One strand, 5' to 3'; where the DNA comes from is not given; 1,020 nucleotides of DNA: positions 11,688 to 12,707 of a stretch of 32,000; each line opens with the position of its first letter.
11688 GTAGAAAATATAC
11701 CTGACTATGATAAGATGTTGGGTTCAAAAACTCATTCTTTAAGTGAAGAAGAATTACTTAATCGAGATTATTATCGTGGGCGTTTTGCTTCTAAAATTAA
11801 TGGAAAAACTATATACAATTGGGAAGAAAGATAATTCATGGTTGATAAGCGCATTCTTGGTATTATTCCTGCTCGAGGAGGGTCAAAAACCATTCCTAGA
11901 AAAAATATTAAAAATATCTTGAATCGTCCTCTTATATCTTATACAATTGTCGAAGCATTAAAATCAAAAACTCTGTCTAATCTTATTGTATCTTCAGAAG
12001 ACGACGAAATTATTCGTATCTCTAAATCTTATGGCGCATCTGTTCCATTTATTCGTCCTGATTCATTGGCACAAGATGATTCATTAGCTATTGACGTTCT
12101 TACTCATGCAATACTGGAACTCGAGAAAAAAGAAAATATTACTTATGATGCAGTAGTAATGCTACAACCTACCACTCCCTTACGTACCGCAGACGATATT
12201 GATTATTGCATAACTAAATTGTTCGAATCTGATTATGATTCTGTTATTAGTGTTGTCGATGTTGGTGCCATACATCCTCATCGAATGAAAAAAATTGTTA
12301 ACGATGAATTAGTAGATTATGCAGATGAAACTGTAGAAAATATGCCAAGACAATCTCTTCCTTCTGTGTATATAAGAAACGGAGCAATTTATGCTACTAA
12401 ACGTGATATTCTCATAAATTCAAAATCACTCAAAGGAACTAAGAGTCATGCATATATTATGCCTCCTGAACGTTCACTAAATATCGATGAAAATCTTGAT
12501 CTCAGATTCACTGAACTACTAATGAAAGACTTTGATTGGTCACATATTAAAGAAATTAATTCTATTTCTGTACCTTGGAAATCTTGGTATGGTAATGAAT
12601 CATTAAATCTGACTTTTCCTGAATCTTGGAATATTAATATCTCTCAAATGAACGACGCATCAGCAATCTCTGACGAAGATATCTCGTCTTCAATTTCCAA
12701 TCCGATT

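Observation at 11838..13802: Single ORF fusing a NeuA-type CMP-sugar-acid synthetase to a LarA-type nickel-pincer racemase/epimerase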

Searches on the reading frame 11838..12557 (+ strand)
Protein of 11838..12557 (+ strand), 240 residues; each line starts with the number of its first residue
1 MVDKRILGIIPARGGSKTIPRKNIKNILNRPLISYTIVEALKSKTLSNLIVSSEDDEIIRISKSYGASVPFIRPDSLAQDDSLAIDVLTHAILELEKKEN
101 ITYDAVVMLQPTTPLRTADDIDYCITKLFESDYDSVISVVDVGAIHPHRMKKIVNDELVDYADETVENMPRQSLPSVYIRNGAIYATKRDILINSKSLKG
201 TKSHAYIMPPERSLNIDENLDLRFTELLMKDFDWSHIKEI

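Call 58: search_solved_structures(query=window:11838-12557:+, max_evalue=1e-10, show_alignments=3)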
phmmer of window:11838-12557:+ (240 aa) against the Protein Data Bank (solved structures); distinct sequences matched with E-value up to 1e-10: 5.
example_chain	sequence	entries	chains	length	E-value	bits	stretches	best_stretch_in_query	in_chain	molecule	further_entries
6ifd_A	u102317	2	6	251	4.2e-30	108.4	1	6-230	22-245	CMP-N-acetylneuraminate Synthetase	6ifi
1eyr_A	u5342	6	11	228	5e-23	85.3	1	3-229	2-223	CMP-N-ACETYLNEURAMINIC ACID SYNTHETASE | N-acylneuraminate cytidylyltransferase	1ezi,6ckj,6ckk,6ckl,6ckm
9ftb_A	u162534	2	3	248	7.5e-23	84.7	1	7-221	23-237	NeuA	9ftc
1qwj_A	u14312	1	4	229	8.4e-20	74.7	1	7-227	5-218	cytidine monophospho-N-acetylneuraminic acid synthetase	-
9t4z_A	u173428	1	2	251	3.4e-16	63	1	3-222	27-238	PpNeuA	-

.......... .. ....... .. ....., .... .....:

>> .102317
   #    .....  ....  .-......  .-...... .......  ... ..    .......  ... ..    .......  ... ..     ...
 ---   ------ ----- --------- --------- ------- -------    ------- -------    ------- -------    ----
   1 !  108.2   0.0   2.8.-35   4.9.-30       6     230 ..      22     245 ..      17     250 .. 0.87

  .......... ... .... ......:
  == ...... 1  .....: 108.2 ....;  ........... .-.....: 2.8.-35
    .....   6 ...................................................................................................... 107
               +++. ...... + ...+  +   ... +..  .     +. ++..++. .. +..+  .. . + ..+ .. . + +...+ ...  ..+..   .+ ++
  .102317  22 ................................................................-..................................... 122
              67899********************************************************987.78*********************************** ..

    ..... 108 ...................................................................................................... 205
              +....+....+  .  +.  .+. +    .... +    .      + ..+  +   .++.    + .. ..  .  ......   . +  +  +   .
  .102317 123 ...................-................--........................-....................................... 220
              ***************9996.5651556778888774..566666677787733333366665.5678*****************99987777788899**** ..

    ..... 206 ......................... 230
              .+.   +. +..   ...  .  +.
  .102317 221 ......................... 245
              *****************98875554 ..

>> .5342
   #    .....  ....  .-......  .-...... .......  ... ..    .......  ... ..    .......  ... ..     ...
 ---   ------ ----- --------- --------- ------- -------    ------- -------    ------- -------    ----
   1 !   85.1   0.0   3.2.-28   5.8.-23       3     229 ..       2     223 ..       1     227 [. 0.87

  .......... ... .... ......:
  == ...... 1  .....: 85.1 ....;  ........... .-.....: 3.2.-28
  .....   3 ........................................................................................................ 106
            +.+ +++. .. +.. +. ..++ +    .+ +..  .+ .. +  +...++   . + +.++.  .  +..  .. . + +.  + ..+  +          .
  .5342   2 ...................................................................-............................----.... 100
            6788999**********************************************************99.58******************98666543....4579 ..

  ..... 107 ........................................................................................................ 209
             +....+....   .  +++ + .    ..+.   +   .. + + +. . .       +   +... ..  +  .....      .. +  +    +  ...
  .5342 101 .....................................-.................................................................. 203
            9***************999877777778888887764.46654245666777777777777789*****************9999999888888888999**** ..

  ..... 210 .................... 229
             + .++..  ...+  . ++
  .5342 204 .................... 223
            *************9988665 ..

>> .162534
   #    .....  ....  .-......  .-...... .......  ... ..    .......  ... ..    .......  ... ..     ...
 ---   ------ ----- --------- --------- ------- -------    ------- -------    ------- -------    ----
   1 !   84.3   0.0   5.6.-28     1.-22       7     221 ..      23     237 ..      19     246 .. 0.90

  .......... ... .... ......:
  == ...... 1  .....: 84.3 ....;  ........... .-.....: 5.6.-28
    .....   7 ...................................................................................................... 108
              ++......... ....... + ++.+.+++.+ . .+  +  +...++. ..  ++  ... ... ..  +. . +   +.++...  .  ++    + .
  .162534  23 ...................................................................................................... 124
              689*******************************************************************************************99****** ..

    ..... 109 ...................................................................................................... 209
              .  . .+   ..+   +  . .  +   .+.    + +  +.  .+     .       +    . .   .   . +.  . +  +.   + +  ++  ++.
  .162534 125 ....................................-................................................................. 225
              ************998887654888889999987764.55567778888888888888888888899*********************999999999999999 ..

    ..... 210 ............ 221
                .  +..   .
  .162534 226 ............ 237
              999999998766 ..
